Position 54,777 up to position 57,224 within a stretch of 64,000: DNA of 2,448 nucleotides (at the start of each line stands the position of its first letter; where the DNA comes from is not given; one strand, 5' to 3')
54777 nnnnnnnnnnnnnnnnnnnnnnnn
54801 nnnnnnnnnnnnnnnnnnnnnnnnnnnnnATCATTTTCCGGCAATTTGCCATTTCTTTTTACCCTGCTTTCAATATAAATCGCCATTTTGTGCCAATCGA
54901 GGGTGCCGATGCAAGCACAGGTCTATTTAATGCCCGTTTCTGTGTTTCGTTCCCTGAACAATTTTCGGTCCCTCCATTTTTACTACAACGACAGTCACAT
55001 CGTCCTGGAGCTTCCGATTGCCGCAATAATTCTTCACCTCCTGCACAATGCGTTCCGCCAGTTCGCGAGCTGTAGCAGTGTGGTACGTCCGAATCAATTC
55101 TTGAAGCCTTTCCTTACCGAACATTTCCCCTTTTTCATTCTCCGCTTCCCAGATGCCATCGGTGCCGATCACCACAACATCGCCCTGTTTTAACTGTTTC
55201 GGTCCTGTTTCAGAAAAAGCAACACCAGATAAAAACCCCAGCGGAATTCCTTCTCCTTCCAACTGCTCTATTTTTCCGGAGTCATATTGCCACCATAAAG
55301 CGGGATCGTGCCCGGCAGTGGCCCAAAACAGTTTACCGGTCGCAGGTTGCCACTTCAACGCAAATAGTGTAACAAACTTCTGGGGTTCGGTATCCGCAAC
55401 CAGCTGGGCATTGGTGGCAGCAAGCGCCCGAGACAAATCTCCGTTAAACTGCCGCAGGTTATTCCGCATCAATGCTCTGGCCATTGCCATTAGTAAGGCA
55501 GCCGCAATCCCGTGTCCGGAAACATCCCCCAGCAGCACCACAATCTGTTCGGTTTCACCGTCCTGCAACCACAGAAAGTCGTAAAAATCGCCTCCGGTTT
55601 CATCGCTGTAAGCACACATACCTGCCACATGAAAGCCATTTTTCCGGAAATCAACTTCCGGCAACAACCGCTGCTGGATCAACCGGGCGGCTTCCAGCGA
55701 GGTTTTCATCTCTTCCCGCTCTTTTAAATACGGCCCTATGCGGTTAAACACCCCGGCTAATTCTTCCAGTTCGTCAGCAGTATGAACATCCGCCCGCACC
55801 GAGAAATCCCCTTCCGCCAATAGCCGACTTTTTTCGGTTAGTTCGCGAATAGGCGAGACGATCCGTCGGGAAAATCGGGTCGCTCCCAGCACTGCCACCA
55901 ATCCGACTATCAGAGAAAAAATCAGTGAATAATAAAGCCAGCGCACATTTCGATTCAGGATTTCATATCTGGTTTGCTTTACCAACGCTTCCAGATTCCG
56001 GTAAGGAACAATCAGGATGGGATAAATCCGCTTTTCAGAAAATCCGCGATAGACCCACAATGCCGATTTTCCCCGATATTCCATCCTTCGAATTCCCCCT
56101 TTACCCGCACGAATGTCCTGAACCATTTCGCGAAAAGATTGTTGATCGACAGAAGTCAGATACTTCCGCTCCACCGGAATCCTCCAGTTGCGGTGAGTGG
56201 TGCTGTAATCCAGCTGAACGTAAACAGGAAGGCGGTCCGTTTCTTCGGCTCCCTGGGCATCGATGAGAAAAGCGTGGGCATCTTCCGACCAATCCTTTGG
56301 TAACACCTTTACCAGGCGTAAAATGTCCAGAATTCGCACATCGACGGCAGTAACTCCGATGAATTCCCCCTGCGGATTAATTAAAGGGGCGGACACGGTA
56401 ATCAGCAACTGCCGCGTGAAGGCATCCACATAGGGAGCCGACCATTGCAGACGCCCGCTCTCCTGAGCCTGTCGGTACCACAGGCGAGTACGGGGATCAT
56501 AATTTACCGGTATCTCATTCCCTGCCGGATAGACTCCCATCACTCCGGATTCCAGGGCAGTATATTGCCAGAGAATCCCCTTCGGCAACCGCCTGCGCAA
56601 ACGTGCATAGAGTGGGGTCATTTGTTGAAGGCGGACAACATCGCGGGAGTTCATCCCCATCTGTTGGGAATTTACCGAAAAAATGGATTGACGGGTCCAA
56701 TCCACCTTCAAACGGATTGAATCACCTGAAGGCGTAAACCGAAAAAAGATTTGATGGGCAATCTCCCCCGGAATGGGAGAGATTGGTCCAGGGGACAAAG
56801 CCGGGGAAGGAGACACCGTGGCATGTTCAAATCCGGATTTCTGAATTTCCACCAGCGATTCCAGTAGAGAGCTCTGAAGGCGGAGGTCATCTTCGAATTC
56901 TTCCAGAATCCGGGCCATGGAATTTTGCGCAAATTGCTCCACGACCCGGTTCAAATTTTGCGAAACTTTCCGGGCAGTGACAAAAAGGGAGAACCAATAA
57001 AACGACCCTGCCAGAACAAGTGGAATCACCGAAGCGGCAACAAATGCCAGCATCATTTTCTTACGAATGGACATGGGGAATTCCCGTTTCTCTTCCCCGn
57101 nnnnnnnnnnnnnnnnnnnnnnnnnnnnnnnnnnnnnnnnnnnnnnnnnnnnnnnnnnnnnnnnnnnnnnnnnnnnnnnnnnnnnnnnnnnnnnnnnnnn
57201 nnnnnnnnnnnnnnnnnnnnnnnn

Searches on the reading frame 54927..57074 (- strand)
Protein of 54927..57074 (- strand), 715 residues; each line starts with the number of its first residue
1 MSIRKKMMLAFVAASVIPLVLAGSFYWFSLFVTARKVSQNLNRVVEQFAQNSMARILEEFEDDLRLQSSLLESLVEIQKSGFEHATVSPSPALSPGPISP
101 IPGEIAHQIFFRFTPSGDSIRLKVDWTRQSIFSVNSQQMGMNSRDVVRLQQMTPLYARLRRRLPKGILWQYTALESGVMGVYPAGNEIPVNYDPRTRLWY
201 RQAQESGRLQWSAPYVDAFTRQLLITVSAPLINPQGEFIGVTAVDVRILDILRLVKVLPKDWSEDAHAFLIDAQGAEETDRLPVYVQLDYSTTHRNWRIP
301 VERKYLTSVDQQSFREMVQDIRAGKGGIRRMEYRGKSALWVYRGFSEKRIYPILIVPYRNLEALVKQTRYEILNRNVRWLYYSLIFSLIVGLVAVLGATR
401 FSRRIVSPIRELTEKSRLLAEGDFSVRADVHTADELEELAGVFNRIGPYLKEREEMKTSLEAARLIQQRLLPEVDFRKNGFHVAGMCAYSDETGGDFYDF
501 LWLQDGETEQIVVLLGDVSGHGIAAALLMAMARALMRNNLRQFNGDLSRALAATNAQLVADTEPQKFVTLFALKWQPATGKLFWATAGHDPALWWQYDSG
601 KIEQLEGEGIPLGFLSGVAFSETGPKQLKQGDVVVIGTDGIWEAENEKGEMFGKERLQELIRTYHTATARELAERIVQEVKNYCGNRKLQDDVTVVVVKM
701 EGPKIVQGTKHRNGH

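Call 58: search_protein_families(library=pfam, proteins=[window:54927-57074:-], max_evalue=0.0001)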
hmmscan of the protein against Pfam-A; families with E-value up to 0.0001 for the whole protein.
window:54927-57074:- (715 aa): 4 families
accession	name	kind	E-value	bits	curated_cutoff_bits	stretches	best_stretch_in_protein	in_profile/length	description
PF07228.17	SpoIIE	-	1.5e-47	162.4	25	1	509-700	3-191/192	Stage II sporulation protein E (SpoIIE)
PF22673.2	MCP-like_PDC_1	-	4.6e-12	46.8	27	1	190-250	50-110/113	Methyl-accepting chemotaxis protein-like, first PDC sensor domain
PF02743.24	dCache_1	-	2.1e-11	44.2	45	1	188-275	89-177/240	Cache domain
PF00672.30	HAMP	-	7.2e-11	42.7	25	1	401-445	2-46/53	HAMP domain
